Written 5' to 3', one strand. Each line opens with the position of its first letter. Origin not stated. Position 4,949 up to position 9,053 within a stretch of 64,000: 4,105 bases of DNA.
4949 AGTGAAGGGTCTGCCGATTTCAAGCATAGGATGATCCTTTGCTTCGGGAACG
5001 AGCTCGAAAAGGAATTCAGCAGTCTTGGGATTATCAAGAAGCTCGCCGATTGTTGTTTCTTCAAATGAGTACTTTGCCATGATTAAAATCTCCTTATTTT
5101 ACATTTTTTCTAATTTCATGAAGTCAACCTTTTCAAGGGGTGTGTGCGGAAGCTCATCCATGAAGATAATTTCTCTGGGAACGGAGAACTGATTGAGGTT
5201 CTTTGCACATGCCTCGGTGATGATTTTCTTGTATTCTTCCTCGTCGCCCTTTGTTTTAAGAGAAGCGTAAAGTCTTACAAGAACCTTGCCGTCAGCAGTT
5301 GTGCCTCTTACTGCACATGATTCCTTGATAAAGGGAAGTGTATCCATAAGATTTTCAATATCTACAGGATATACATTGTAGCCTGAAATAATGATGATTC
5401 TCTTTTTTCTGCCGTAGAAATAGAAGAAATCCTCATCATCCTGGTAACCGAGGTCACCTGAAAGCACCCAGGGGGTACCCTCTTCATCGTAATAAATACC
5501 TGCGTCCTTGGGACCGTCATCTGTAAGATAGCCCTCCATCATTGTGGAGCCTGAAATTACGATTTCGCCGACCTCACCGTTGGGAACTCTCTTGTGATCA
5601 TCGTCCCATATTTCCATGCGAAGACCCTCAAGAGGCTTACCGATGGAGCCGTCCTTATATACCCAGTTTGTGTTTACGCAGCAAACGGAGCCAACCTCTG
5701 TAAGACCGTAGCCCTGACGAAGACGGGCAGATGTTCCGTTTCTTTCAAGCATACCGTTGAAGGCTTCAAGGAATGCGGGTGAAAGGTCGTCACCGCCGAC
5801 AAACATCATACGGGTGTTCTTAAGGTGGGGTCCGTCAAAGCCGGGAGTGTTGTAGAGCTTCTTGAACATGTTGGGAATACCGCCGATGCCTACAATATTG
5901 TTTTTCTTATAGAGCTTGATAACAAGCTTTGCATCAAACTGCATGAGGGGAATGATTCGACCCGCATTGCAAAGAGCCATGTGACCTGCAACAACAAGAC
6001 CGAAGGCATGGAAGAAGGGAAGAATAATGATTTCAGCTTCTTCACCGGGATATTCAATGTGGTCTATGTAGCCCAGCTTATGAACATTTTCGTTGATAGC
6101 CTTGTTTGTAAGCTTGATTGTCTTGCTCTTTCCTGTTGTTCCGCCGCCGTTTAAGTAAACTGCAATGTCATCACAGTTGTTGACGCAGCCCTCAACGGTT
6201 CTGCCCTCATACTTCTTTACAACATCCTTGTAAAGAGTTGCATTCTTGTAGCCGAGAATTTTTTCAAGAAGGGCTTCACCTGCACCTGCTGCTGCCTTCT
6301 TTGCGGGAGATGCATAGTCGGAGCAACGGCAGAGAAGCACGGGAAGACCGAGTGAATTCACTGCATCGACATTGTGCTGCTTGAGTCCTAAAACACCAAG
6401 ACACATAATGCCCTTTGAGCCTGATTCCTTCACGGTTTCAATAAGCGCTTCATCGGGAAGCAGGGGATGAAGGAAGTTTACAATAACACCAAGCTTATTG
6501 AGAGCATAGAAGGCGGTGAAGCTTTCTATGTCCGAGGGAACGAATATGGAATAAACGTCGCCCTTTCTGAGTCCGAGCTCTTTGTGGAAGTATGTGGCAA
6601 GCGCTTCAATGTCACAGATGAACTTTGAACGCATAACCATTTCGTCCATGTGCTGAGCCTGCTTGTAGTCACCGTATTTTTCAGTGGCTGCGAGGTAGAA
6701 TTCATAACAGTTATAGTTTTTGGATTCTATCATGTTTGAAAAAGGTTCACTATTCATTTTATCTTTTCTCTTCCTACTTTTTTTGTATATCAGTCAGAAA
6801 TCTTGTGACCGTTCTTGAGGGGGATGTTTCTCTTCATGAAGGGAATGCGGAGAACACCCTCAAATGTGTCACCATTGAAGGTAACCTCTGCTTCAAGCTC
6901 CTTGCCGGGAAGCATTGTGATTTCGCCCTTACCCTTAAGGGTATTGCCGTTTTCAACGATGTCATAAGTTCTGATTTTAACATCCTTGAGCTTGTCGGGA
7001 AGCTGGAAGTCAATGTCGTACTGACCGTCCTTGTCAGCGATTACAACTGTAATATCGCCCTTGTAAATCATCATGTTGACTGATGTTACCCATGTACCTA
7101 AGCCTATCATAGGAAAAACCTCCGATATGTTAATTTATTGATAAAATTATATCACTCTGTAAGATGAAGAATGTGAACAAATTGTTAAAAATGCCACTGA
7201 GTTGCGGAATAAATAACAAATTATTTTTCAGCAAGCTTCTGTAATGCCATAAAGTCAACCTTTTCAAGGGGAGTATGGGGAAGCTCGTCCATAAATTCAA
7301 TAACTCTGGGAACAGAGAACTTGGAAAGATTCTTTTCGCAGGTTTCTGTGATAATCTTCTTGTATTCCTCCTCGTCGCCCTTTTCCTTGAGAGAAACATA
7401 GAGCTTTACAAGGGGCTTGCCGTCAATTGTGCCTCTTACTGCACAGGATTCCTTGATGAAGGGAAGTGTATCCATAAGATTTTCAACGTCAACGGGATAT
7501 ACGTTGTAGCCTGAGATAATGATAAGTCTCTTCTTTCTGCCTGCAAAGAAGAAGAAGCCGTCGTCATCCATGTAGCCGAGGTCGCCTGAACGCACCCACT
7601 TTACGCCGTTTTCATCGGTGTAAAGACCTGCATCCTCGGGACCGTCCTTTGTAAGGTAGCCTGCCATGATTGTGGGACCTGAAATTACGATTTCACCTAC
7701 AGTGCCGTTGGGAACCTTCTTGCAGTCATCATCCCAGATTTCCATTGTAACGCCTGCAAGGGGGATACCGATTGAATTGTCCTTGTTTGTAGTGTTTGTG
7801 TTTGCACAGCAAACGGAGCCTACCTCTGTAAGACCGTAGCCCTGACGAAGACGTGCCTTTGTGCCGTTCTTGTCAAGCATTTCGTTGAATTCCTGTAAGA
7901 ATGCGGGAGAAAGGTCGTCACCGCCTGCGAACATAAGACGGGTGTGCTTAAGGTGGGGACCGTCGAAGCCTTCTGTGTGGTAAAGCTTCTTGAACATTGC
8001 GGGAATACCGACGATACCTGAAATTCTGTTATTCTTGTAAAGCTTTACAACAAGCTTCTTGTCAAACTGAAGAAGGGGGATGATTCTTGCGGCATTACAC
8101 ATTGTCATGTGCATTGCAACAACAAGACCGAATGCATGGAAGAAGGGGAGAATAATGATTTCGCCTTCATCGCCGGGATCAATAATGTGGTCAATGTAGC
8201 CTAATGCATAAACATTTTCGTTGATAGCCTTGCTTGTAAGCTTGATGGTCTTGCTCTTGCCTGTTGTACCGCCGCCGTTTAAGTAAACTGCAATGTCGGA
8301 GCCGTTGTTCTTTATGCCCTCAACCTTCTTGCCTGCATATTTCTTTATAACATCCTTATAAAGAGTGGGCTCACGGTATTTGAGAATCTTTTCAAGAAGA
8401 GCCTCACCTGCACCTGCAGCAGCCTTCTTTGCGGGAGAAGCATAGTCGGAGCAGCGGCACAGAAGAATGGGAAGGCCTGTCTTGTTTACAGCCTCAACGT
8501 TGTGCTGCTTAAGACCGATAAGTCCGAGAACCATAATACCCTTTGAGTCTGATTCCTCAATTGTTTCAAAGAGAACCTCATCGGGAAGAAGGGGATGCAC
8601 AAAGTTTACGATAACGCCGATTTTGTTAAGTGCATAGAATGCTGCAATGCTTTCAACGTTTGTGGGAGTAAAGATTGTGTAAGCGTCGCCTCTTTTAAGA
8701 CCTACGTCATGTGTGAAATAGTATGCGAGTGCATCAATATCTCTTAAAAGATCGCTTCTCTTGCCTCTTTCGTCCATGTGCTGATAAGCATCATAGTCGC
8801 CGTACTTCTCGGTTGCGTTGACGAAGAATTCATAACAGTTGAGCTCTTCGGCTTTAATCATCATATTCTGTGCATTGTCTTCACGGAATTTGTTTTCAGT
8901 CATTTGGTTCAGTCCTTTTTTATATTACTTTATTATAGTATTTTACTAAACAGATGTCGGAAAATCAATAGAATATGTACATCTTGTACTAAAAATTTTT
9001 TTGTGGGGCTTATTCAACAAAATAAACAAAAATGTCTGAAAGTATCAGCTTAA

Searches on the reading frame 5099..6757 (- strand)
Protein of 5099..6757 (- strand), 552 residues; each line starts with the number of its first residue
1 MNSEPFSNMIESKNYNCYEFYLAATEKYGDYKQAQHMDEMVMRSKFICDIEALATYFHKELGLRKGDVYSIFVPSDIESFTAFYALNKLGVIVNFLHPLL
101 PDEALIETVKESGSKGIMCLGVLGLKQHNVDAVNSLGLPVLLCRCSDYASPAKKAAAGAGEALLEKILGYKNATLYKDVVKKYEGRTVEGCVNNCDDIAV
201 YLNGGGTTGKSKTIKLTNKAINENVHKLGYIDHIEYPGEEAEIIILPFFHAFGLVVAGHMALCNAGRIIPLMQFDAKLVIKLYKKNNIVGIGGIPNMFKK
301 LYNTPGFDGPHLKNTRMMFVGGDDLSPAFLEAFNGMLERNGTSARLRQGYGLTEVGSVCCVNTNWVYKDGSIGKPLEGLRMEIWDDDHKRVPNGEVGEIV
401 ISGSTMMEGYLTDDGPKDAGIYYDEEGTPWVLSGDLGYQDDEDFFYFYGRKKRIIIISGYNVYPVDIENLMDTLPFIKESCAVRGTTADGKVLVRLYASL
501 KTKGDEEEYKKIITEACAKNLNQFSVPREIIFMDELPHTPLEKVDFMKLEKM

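Call 71: search_protein_families(library=pfam, proteins=[window:5099-6757:-], max_evalue=0.00001)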
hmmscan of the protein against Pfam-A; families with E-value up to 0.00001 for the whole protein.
window:5099-6757:- (552 aa): 2 families
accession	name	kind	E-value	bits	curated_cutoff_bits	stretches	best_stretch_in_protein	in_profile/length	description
PF00501.34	AMP-binding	-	3.2e-50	171.5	29.9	1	49-411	30-384/384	AMP-binding enzyme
PF13193.12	AMP-binding_C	-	3.9e-06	28.1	24.5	1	467-542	2-75/76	AMP-binding enzyme C-terminal domain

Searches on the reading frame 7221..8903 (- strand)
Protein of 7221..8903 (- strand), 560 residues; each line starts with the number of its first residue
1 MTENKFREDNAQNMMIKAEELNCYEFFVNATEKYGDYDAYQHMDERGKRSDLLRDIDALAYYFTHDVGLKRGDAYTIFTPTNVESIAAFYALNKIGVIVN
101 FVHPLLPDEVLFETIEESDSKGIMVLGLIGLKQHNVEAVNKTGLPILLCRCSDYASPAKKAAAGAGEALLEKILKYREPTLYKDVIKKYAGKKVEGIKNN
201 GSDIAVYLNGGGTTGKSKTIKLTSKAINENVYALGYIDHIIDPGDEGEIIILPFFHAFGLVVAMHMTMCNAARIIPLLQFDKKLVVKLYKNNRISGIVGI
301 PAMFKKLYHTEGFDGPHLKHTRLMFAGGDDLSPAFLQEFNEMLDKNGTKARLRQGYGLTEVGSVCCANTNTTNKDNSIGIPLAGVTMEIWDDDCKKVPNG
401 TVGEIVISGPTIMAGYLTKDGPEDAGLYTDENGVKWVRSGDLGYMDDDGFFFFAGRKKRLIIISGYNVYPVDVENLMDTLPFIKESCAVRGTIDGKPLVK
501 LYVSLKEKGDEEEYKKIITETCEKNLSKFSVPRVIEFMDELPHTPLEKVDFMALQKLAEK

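Call 71: search_protein_families(library=pfam, proteins=[window:7221-8903:-], max_evalue=0.00001)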
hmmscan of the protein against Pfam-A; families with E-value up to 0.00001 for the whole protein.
window:7221-8903:- (560 aa): 2 families
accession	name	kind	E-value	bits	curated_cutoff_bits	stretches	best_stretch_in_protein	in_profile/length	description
PF00501.34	AMP-binding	-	2.4e-53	181.7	29.9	1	31-417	5-384/384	AMP-binding enzyme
PF13193.12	AMP-binding_C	-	1.1e-06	29.9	24.5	1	473-547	2-75/76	AMP-binding enzyme C-terminal domain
